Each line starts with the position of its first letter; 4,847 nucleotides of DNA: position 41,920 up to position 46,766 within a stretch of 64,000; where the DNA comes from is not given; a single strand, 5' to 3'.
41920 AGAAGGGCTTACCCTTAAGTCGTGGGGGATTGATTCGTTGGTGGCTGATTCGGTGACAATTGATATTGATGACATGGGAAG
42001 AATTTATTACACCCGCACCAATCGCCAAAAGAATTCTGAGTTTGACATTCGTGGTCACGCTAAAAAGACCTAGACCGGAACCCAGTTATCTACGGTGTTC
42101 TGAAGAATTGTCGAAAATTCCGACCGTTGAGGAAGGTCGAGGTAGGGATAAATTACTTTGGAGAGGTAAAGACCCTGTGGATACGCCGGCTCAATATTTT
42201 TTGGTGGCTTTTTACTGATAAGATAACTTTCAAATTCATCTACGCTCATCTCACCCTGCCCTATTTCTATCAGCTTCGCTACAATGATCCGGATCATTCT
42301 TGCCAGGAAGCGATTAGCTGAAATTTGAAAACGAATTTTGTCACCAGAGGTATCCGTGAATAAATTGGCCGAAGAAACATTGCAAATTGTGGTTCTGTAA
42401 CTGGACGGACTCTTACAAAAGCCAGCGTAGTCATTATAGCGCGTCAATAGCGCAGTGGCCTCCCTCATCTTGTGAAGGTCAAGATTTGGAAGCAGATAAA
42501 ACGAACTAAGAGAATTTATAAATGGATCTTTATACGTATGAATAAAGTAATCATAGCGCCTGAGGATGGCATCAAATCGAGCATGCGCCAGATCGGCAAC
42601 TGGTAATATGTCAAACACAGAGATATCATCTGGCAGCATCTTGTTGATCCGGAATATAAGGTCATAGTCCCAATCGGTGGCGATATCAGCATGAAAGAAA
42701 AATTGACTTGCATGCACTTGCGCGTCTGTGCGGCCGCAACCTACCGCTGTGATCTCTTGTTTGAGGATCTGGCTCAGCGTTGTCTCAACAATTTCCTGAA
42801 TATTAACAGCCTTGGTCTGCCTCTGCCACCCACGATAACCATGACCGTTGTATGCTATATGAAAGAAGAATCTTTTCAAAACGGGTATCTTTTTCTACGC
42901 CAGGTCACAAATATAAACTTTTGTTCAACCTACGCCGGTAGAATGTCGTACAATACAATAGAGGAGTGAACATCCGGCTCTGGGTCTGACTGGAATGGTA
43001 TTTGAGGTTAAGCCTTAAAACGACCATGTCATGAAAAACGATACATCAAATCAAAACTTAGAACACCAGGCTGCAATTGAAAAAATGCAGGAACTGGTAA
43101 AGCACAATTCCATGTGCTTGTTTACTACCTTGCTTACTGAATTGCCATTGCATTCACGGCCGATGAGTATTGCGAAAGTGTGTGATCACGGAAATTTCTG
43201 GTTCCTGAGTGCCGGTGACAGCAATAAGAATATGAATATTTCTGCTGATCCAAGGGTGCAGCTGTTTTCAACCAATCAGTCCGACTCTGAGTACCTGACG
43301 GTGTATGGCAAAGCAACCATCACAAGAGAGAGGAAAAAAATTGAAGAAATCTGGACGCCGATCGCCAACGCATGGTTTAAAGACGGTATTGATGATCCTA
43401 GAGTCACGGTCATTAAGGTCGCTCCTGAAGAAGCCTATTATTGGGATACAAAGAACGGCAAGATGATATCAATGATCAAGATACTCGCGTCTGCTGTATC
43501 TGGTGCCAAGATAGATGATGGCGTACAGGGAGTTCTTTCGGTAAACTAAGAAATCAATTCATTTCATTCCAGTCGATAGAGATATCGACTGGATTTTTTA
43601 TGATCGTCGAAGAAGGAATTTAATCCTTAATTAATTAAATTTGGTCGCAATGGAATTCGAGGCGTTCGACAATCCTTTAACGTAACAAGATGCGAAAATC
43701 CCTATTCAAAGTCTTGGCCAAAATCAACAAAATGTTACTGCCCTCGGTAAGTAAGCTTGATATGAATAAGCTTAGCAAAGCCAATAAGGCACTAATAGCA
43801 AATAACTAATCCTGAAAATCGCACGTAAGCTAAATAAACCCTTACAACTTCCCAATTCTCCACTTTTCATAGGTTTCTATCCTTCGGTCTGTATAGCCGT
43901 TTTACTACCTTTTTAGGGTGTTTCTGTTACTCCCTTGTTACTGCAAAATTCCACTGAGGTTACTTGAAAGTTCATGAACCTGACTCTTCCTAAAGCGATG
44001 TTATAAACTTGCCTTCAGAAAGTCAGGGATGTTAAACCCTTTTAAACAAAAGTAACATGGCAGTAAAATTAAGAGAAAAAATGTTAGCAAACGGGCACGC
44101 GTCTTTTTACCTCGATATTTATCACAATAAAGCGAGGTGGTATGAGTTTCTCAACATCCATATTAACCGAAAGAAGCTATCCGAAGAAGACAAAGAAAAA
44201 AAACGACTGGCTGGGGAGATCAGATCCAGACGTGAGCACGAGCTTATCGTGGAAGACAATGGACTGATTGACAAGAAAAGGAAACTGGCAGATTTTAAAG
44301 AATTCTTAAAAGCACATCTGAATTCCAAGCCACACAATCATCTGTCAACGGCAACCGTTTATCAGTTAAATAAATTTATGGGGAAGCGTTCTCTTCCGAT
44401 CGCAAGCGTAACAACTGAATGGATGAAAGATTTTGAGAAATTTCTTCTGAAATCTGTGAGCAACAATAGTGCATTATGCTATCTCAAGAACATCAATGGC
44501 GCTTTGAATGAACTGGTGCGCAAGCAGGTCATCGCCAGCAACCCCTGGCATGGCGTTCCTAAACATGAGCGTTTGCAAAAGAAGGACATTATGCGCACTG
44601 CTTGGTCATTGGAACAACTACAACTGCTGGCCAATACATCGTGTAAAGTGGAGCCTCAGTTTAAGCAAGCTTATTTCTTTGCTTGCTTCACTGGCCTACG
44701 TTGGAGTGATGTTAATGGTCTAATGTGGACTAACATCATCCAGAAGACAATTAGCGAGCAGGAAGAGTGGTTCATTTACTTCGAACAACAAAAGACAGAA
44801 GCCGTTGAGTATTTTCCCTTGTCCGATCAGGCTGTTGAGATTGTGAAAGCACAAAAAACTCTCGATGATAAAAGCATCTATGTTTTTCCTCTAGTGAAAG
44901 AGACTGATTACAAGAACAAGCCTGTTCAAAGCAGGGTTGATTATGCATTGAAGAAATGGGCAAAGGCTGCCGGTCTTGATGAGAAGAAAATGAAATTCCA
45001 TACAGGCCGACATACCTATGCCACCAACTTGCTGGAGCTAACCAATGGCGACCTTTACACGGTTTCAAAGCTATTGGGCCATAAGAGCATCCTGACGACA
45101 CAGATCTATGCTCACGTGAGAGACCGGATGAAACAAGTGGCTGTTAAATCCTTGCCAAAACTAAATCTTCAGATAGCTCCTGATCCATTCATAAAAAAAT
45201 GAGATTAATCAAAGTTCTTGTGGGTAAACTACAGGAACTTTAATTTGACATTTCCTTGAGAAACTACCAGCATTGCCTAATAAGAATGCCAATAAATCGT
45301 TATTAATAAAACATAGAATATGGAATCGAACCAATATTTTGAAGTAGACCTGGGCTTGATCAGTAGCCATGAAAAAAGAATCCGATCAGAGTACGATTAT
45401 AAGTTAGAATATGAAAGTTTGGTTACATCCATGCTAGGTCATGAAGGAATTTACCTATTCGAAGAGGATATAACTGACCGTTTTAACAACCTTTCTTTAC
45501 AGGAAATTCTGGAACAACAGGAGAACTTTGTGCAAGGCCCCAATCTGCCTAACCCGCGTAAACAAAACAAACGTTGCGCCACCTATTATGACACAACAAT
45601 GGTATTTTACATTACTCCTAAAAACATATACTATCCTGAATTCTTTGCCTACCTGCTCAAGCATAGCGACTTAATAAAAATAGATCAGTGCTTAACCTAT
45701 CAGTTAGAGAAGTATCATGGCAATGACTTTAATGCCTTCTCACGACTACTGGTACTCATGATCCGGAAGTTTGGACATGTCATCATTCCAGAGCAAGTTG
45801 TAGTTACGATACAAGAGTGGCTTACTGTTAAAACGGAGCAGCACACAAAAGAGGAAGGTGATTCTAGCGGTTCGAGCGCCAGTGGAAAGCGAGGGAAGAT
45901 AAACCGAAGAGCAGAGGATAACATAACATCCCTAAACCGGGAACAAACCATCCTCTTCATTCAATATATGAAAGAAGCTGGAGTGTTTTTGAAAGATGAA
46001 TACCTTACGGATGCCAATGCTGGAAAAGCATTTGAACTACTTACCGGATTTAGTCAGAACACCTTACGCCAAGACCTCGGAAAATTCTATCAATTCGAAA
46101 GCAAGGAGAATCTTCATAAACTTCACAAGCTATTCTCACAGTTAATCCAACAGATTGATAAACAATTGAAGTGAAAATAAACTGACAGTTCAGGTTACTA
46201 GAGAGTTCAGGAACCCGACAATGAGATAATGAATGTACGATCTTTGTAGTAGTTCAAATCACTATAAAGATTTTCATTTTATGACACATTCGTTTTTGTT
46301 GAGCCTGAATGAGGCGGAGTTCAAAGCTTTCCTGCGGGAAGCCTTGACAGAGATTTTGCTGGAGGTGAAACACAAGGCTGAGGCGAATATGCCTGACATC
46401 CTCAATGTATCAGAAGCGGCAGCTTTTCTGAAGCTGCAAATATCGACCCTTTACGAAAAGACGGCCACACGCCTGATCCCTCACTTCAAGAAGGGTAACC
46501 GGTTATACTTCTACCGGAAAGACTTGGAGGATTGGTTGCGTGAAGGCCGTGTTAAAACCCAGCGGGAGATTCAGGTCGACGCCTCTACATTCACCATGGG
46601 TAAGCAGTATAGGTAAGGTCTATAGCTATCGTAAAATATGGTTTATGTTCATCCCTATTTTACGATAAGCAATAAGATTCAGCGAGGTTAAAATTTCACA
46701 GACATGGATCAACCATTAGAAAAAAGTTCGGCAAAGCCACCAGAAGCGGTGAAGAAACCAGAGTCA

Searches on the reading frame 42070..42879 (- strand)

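Call 48: search_protein_families(library=ncbifam, proteins=[window:42070-42879:-])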
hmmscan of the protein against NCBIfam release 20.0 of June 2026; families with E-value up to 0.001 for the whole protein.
window:42070-42879:- (269 aa): 2 families
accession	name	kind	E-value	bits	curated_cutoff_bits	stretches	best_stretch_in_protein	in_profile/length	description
TIGR00071.1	hisT_truA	equivalog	1e-42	146.4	142.85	1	3-238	2-227/228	tRNA pseudouridine(38-40) synthase TruA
NF000622.1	PRK00021.3-3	equivalog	9.8e-20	71.2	308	1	6-248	3-231/265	tRNA pseudouridine(38-40) synthase TruA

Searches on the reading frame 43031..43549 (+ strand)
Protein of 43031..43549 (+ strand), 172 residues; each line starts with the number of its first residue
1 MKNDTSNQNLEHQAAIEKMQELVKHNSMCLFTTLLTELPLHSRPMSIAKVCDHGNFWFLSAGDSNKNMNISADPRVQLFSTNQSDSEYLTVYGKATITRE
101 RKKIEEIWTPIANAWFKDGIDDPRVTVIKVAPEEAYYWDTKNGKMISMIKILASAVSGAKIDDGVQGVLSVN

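Call 48: search_protein_families(library=ncbifam, proteins=[window:43031-43549:+])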
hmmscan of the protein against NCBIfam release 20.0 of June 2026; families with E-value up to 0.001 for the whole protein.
window:43031-43549:+ (172 aa): 1 family
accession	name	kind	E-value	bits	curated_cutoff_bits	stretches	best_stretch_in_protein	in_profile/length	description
TIGR03618.1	Rv1155_F420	subfamily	9.6e-08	32.3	79.05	1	21-124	3-114/127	TIGR03618 family F420-dependent PPOX class oxidoreductase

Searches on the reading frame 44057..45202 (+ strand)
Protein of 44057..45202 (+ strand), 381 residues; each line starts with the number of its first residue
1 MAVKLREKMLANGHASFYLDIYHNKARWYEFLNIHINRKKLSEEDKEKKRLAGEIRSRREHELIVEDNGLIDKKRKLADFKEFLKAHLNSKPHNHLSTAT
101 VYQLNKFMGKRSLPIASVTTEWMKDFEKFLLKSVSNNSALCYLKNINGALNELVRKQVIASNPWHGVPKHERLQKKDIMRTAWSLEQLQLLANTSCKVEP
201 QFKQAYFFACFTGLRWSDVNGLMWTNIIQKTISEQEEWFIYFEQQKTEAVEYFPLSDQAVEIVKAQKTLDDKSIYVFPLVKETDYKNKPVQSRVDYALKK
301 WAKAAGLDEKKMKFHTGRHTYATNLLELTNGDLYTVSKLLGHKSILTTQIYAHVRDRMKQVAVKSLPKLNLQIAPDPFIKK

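Call 48: search_protein_families(library=ncbifam, proteins=[window:44057-45202:+])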
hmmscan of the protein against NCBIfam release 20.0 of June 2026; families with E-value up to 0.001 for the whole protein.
window:44057-45202:+ (381 aa): 8 families
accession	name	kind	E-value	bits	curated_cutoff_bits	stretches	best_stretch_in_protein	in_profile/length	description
TIGR02224.1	recomb_XerC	equivalog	2.8e-17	63.1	335.15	1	101-356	25-279/295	tyrosine recombinase XerC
NF001399.0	PRK00283.1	subfamily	3.2e-17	62.7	279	1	103-367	36-297/300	tyrosine recombinase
NF040815.2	recomb_XerA_Arch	equivalog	3.8e-16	59.5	220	1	105-356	25-256/263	site-specific tyrosine recombinase/integron integrase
TIGR02225.1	recomb_XerD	equivalog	6.5e-16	58.5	329.6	1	103-367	27-288/290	site-specific tyrosine recombinase XerD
TIGR02249.1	integrase_gron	subfamily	5e-13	49.1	265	1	293-360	241-306/315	integron integrase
NF003462.0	PRK05084.1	equivalog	4.4e-12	45.4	267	1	279-366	273-356/360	tyrosine recombinase XerS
NF002331.0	PRK01287.1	subfamily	3.2e-08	32.9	371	1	125-356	86-314/365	site-specific tyrosine recombinase XerC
NF011946.0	PRK15417.1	equivalog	2e-06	27.2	435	1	295-365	258-325/337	integron integrase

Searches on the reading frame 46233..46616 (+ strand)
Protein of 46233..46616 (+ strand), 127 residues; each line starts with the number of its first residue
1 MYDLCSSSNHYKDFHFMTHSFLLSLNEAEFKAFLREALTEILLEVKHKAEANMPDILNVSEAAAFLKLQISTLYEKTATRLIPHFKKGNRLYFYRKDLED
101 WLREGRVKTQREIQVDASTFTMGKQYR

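Call 7: search_protein_families(library=pfam, proteins=[window:46233-46616:+])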
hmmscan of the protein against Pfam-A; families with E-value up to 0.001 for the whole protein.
window:46233-46616:+ (127 aa): 1 family
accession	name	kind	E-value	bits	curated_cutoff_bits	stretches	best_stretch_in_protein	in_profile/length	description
PF12728.13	HTH_17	-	2.9e-11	43.9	27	1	57-105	2-50/51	Helix-turn-helix domain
